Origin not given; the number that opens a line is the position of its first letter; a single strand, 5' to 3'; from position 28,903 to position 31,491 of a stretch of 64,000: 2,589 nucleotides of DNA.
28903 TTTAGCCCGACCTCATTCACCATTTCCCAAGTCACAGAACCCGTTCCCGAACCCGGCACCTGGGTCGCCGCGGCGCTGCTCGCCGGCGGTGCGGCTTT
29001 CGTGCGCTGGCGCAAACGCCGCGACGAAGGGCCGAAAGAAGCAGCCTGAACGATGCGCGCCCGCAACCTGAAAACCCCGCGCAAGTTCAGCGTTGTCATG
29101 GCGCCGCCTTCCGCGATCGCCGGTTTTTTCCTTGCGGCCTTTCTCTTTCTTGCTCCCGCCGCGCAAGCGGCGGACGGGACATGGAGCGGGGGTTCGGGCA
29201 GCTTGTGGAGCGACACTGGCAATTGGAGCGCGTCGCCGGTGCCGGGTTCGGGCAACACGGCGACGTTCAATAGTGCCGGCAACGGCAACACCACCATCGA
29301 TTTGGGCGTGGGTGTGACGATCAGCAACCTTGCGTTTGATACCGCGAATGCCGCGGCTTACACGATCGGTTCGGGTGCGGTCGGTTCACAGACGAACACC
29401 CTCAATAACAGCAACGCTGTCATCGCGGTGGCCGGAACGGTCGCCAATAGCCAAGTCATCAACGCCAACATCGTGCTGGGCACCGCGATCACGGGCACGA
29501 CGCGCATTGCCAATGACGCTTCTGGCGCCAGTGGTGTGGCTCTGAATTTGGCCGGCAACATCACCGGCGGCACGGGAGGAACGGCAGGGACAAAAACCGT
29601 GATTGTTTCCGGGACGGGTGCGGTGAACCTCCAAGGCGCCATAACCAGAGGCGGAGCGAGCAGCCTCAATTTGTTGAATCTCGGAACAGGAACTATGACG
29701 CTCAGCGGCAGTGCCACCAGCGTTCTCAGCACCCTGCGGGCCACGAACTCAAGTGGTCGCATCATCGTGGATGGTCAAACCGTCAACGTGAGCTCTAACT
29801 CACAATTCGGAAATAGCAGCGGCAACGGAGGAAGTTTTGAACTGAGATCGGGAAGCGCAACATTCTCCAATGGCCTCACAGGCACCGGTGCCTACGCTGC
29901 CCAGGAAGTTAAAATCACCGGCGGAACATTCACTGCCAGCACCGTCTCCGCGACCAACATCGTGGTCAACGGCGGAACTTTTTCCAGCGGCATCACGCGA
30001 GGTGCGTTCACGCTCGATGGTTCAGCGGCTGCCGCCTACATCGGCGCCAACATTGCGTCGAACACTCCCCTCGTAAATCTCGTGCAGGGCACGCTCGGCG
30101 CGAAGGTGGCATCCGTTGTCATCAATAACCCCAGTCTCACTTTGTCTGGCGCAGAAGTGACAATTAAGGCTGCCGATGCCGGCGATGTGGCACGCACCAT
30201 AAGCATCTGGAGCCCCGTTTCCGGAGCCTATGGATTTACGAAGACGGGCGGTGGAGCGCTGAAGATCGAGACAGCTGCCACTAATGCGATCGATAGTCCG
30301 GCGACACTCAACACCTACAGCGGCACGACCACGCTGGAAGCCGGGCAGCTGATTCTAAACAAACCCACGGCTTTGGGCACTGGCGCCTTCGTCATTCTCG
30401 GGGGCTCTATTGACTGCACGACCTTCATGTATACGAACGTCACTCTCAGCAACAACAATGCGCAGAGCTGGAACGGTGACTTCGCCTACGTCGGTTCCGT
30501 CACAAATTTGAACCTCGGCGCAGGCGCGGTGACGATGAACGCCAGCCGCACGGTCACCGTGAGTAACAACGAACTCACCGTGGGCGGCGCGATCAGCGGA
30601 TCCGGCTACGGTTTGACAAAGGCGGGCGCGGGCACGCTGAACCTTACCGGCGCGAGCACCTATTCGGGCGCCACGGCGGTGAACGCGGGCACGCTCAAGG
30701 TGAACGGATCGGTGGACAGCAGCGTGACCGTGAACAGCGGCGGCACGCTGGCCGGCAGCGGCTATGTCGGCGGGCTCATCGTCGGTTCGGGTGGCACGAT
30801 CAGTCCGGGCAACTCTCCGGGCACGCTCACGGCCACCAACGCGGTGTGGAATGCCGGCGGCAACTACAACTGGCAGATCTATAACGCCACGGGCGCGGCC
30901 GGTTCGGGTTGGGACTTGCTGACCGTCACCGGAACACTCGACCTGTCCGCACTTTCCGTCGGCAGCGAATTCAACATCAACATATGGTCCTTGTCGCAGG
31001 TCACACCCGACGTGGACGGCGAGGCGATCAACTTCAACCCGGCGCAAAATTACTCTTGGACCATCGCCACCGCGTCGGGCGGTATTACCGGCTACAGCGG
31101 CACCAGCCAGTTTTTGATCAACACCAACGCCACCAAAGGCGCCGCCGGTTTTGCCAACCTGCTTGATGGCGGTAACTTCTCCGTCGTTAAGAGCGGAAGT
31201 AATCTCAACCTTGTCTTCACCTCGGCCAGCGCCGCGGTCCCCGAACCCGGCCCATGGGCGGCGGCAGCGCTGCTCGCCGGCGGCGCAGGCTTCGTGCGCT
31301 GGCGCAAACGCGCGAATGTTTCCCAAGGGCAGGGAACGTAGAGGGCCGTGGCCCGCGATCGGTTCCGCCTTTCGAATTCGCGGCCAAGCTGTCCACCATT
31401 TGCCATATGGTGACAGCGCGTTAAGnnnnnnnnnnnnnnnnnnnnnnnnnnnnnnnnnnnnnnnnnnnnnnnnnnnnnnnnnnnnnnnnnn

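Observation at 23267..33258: Self-contained island: 7TMR-DISM kinase and LytTR regulator flanked by paralogous PEP-CTERM beta-strand-repeat surface proteins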

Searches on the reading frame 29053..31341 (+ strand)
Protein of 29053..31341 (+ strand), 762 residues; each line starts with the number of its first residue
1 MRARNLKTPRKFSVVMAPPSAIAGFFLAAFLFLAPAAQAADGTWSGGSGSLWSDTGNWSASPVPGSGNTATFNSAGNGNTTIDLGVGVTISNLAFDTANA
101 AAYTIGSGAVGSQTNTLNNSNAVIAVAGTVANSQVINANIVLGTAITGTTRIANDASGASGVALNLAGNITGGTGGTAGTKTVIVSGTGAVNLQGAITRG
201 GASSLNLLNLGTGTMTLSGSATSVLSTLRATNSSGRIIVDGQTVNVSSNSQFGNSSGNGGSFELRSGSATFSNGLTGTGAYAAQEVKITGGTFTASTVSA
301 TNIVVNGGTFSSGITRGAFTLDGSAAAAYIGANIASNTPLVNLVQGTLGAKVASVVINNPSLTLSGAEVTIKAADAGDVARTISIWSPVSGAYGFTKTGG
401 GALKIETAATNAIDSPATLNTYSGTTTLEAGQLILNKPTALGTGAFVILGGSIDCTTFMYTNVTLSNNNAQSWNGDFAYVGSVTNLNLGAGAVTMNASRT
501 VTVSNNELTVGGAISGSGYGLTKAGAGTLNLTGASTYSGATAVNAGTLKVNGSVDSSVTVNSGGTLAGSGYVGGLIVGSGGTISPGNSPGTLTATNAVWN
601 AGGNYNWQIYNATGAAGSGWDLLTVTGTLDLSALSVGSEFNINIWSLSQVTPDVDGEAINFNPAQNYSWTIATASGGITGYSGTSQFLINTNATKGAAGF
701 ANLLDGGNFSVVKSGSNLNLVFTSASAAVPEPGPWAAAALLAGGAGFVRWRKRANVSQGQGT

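Call 3: search_protein_families(library=pfam, proteins=[window:29053-31341:+], max_evalue=0.01)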
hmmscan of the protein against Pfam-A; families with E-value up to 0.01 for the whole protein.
window:29053-31341:+ (762 aa): 1 family
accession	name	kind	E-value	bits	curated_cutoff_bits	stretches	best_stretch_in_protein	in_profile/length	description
PF12951.13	PATR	-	1.3e-10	41.5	27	1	521-550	1-30/30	Passenger-associated-transport-repeat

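Call 4: search_protein_families(library=ncbifam, proteins=[window:29053-31341:+], max_evalue=0.01)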
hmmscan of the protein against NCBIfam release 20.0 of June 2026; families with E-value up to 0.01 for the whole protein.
window:29053-31341:+ (762 aa): 2 families
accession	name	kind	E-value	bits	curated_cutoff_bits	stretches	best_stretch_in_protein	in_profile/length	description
NF051851.1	AtpSerPepEprS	equivalog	1.8e-18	66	1700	1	520-611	451-543/988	autotransporter serine peptidase EprS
TIGR02601.1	autotrns_rpt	repeat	1.3e-10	40.9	19.85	1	520-551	1-32/32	beta strand repeat protein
